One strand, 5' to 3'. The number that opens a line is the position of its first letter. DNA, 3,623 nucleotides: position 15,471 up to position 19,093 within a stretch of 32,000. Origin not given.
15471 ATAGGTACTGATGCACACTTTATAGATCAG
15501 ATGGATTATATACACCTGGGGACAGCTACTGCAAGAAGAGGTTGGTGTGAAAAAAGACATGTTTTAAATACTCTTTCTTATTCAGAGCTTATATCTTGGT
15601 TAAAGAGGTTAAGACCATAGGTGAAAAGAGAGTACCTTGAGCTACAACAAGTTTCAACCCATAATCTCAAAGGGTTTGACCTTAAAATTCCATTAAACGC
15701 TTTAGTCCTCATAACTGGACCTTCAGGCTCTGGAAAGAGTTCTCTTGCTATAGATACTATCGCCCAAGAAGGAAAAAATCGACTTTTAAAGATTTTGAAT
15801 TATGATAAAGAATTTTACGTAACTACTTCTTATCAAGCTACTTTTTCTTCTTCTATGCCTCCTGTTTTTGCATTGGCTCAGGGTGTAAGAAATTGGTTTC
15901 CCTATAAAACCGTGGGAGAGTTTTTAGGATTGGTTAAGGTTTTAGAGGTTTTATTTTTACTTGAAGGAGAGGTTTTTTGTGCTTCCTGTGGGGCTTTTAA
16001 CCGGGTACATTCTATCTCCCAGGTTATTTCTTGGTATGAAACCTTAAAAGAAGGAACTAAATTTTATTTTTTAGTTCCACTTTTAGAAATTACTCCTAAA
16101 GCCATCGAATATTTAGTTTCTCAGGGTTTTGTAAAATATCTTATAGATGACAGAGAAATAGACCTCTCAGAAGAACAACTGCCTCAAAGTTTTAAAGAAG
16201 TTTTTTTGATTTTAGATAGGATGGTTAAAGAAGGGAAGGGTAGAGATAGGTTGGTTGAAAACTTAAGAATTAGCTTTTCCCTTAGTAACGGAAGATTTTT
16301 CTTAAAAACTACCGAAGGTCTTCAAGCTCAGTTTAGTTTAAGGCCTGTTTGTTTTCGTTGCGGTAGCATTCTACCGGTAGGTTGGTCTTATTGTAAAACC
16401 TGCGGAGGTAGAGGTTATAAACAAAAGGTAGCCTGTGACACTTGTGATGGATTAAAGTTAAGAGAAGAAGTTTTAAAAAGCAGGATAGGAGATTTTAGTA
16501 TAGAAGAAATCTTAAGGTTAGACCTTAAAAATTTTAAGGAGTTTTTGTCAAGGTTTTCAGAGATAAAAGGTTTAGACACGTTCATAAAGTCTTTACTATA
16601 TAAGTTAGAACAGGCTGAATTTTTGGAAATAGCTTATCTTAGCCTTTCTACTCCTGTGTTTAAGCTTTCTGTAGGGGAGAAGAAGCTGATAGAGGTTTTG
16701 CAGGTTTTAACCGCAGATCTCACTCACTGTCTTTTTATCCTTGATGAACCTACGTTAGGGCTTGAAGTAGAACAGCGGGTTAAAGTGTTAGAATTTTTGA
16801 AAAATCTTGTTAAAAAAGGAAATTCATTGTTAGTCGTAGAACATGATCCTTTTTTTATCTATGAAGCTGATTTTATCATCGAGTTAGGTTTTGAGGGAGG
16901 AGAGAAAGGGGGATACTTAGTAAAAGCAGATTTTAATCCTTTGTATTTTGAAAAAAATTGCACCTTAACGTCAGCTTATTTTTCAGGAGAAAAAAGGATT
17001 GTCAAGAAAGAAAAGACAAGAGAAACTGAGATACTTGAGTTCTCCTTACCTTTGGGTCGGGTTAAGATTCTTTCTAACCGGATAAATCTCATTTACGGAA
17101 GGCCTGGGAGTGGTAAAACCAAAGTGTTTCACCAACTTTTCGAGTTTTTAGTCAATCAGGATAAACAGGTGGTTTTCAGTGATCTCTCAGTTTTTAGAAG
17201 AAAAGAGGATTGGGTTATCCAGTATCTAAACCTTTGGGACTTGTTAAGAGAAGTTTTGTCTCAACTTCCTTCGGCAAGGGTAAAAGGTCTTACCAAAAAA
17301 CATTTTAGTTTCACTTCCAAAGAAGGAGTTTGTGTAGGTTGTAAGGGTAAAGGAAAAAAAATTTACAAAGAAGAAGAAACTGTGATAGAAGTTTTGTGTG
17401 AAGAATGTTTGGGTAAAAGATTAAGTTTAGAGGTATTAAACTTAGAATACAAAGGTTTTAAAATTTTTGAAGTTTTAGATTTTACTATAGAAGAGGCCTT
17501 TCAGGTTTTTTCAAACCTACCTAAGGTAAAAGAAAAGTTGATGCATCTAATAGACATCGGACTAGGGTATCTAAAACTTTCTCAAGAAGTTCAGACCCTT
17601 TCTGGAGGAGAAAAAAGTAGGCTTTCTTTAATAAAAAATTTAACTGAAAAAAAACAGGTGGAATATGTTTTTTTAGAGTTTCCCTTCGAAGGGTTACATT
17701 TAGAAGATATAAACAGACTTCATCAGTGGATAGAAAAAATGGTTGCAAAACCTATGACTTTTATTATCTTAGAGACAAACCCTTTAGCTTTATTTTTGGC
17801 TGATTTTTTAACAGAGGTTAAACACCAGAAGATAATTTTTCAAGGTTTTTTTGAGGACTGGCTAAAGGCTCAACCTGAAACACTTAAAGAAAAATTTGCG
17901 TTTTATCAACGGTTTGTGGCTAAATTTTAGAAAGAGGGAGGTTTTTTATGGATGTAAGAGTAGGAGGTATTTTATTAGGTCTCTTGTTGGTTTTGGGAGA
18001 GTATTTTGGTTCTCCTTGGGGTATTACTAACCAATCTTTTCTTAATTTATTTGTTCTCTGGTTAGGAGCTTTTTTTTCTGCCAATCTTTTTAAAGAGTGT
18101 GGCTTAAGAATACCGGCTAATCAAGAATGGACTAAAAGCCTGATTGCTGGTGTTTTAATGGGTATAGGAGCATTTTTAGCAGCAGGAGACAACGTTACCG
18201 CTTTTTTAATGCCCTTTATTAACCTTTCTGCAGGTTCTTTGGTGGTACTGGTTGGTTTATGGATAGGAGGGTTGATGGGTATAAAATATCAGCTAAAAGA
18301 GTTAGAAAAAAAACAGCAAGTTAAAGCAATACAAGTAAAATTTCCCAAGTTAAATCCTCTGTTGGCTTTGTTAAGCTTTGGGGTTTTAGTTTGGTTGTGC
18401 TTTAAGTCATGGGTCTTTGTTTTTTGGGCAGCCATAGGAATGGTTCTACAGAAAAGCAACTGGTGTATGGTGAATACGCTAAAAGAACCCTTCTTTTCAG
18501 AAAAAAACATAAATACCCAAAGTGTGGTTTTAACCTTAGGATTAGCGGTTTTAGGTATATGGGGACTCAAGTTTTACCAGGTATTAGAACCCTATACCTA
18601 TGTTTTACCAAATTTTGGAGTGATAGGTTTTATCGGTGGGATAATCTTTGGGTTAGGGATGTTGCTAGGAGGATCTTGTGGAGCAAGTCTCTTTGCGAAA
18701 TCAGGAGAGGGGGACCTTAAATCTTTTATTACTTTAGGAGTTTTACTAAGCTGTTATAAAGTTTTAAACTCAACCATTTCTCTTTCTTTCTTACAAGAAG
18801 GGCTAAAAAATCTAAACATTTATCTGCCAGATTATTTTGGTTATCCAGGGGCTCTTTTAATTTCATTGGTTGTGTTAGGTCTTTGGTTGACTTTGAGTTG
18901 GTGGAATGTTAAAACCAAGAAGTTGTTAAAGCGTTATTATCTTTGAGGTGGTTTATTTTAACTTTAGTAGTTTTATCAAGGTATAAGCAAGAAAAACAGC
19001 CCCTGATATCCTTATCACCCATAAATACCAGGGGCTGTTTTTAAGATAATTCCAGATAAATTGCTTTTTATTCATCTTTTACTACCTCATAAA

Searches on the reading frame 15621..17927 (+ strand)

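Call 36: search_protein_families(library=pfam, proteins=[window:15621-17927:+], max_evalue=0.001)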
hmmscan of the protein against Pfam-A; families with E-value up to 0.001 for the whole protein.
window:15621-17927:+ (769 aa): 17 families
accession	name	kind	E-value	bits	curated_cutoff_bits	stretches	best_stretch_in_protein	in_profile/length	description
PF00005.33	ABC_tran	-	6.3e-13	49.9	25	0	485-680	10-129/137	ABC transporter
PF13191.12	AAA_16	-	5.9e-09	37.1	32.6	1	467-552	5-85/167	AAA ATPase domain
PF02463.25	SMC_N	-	1.2e-08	35.2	40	0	172-421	110-210/220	RecF/RecN/SMC N terminal domain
PF13401.12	AAA_22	-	1.1e-07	32.7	27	0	487-540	6-59/130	AAA domain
PF20720.3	nSTAND3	-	2.4e-07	31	27.2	0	485-518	16-49/155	Novel STAND NTPase 3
PF01637.24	ATPase_2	-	7e-07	29.7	33.2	0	485-521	19-55/225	ATPase domain predominantly from Archaea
PF17760.6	UvrA_inter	-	8.6e-07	29.3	23.3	1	131-230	2-107/109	UvrA interaction domain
PF13555.12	AAA_29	-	5.5e-06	26.5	27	0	16-45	12-40/61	P-loop containing region of AAA domain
PF13476.12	AAA_23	-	1.1e-05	26.6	27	0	25-42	17-35/201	AAA domain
PF13304.12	AAA_21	-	1.8e-05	25.4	27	0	332-412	221-302/304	AAA domain, putative AbiEii toxin, Type IV TA system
PF00684.25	DnaJ_CXXCXGXG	-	8e-05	23.3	32.7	0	258-277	44-63/65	DnaJ central domain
PF24883.2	NPHP3_N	-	0.00012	22.8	24.8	0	486-552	22-82/164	Nephrocystin 3, N-terminal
PF13173.12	AAA_14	-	0.00022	21.7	27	0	27-63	3-39/129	AAA domain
PF09848.15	SLFN-g3_helicase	-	0.00061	19.6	24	0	488-516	3-33/354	Schlafen group 3, DNA/RNA helicase domain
PF00004.35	AAA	-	0.00064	20.6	21.2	0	29-57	1-28/131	ATPase family associated with various cellular activities (AAA)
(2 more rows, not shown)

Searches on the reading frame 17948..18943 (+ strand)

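Call 36: search_protein_families(library=pfam, proteins=[window:17948-18943:+], max_evalue=0.001)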
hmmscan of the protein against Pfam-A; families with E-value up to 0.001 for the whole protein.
window:17948-18943:+ (332 aa): 1 family
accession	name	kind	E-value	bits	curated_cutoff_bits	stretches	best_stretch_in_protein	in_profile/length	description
PF04143.19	Sulf_transp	-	5.1e-27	95.7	27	2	169-319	1-152/310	Sulphur transport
